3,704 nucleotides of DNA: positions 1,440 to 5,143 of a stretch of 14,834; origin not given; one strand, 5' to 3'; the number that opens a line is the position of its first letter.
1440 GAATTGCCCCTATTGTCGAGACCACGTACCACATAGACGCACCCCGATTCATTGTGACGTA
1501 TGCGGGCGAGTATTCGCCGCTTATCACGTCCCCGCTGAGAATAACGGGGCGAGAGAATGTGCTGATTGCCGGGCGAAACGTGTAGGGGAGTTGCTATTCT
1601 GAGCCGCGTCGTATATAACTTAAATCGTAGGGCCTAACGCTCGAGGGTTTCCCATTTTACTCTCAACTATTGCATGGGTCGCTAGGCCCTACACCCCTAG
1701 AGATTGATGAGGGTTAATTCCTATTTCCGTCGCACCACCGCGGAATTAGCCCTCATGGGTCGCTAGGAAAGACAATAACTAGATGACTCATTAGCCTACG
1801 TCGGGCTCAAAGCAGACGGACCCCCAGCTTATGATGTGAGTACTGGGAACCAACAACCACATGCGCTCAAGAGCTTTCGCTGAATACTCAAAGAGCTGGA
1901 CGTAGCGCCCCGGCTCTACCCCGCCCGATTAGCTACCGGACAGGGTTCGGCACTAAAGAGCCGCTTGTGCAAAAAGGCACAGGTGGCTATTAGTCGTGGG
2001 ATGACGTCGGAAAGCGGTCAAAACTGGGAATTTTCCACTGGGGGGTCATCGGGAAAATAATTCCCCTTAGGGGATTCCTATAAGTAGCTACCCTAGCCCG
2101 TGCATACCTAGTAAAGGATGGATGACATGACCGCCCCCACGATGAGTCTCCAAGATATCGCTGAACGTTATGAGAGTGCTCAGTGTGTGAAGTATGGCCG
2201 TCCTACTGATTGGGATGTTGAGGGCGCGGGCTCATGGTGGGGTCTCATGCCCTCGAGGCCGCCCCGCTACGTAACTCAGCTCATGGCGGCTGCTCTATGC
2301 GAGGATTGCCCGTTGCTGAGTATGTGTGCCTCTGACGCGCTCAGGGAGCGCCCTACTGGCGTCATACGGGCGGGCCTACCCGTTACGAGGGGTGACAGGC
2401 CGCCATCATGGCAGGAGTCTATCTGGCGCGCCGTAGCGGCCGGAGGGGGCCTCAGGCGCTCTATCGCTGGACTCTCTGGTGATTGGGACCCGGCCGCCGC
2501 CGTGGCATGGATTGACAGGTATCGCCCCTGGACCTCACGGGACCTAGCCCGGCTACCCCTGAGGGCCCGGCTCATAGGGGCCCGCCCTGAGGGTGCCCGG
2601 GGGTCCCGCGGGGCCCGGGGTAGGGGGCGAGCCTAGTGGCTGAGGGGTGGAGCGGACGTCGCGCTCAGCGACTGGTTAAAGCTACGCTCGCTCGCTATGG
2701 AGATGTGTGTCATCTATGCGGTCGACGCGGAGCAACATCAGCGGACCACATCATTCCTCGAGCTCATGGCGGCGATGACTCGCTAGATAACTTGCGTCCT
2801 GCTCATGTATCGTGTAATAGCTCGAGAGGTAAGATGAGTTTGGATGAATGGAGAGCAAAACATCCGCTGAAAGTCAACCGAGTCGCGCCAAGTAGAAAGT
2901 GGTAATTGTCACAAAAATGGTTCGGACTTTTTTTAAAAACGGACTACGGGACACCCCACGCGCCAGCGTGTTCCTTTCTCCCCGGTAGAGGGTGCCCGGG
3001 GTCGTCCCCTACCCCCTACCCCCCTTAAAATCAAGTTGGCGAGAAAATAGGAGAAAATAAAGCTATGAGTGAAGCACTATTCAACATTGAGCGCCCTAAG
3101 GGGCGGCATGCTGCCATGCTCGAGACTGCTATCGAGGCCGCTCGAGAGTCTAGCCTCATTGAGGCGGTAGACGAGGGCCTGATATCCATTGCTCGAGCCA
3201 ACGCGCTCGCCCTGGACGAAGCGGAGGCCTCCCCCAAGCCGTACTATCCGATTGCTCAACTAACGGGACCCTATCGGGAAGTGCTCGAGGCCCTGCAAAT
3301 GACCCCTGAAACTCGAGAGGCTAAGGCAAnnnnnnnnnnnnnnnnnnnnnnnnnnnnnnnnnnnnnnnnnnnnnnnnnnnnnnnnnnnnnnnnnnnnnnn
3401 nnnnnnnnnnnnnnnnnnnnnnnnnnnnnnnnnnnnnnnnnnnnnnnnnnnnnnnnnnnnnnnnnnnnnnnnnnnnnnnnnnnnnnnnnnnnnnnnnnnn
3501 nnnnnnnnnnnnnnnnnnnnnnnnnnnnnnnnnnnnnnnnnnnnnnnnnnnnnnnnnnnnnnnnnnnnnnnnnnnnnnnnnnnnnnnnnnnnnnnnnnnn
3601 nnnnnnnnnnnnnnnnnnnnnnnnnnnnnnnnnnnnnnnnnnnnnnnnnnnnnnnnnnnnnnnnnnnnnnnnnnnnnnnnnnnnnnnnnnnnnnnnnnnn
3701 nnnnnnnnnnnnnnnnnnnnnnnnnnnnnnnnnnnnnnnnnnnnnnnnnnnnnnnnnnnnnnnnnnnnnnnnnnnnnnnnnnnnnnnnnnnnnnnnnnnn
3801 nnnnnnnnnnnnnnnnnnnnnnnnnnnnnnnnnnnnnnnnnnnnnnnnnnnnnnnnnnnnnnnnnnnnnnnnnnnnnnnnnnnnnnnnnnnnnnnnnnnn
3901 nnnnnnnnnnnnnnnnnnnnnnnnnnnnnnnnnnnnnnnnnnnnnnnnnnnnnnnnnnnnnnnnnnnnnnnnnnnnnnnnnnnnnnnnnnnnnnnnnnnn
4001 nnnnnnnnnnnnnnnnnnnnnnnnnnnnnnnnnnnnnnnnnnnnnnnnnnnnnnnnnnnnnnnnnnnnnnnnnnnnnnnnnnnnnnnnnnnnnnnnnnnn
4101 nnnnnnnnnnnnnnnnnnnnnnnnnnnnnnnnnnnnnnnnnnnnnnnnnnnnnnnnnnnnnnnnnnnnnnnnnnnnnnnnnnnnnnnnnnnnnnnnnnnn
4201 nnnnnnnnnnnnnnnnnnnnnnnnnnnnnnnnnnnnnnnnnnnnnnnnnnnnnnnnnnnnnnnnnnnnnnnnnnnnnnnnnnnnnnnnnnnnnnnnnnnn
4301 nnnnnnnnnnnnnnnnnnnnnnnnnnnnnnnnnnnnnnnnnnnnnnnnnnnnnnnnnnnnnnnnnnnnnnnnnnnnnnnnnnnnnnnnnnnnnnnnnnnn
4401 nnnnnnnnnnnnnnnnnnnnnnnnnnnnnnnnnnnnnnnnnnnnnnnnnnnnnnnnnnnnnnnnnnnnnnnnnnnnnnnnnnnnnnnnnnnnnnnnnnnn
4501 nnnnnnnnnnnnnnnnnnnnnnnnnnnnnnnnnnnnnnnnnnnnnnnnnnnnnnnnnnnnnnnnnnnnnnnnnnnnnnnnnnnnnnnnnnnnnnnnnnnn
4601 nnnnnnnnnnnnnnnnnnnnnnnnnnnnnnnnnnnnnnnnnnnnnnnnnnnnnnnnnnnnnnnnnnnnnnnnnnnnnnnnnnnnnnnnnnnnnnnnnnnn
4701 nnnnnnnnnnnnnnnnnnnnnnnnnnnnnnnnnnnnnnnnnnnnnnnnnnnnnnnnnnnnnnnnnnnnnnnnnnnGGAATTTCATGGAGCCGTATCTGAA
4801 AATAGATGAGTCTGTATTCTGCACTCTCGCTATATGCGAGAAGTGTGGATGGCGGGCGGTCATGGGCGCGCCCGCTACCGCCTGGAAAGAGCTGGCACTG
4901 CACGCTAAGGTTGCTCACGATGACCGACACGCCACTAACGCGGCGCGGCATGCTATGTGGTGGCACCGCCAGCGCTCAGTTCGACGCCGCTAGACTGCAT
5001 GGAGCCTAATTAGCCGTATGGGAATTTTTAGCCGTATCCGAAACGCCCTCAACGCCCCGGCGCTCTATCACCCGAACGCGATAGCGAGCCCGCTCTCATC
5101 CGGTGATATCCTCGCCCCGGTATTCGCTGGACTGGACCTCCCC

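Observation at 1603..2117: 515-bp gene-free region with nested direct and inverted repeats: candidate origin, operator or structured RNA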

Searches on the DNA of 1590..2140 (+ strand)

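Call 34: search_rna_families(source=window, start=1590, end=2140, threshold=evalue, max_evalue=10, show_alignments=3)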
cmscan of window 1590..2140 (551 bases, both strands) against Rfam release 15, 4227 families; matches with E-value up to 10: 3.
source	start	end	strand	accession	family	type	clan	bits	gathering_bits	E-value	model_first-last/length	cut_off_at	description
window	1809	1852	-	RF02873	AS-traI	Gene; antisense;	-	18.4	99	0.96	1-77/77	no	Antisense to traI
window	1790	1897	-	RF02137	HOXA11-AS1_1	Gene; lncRNA;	-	15.4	50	2.6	1-96/96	no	HOXA11 antisense RNA 1 conserved region 1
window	1827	1885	+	RF01136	sR28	Gene; snRNA; snoRNA; CD-box;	-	9.3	39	9.3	1-55/55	no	Small nucleolar RNA sR28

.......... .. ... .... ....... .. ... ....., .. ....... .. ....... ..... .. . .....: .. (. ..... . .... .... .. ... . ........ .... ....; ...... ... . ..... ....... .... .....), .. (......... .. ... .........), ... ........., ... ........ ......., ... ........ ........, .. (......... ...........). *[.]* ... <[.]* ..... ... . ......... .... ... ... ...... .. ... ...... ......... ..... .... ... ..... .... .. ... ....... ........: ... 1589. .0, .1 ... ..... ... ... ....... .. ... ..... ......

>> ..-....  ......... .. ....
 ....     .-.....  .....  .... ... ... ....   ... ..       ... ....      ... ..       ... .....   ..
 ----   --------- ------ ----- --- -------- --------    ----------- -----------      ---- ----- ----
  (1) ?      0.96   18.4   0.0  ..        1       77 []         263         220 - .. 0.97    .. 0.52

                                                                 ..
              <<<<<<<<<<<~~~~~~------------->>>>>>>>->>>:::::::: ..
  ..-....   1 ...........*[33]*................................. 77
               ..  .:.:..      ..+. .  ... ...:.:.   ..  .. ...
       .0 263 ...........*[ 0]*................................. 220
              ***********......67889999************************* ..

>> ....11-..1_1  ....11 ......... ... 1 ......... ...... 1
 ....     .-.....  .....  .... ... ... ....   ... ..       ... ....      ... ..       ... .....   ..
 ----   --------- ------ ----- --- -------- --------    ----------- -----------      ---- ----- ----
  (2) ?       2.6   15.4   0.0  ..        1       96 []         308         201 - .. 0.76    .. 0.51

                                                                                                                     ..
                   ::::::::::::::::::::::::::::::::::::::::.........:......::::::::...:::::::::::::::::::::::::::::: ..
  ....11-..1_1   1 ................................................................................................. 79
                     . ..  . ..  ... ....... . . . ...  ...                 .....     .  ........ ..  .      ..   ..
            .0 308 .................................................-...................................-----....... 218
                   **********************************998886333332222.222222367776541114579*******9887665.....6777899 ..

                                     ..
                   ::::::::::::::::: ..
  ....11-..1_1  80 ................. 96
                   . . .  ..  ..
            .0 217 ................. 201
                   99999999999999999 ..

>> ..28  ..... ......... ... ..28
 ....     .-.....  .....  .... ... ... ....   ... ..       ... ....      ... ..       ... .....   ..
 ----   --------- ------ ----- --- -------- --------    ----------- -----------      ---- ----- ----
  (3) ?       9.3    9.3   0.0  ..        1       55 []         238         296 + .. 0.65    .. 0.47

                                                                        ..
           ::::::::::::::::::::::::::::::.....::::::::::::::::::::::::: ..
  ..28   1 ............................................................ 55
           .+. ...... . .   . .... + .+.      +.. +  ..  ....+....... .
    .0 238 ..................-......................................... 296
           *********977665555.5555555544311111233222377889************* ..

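Call 49: search_dna_similar(query=window:1818-2117:+, collection=phages, mode=distant, max_evalue=10, max_rows=20)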
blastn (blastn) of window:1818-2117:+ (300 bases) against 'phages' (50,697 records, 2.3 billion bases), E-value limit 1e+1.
No match.

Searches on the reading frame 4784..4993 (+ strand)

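Call 26: search_protein_families(library=pfam, proteins=[window:4784-4993:+], max_evalue=0.01)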
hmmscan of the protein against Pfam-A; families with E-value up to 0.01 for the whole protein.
window:4784-4993:+ (69 aa): 0 families

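Call 84: search_protein_families(library=phrogs, proteins=[window:4784-4993:+], max_evalue=0.01)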
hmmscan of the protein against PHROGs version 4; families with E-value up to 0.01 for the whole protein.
window:4784-4993:+ (69 aa): 1 family
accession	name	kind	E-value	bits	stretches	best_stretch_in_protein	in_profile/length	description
phrog_7332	-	unknown function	1e-07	33.1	1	6-59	3-58/67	-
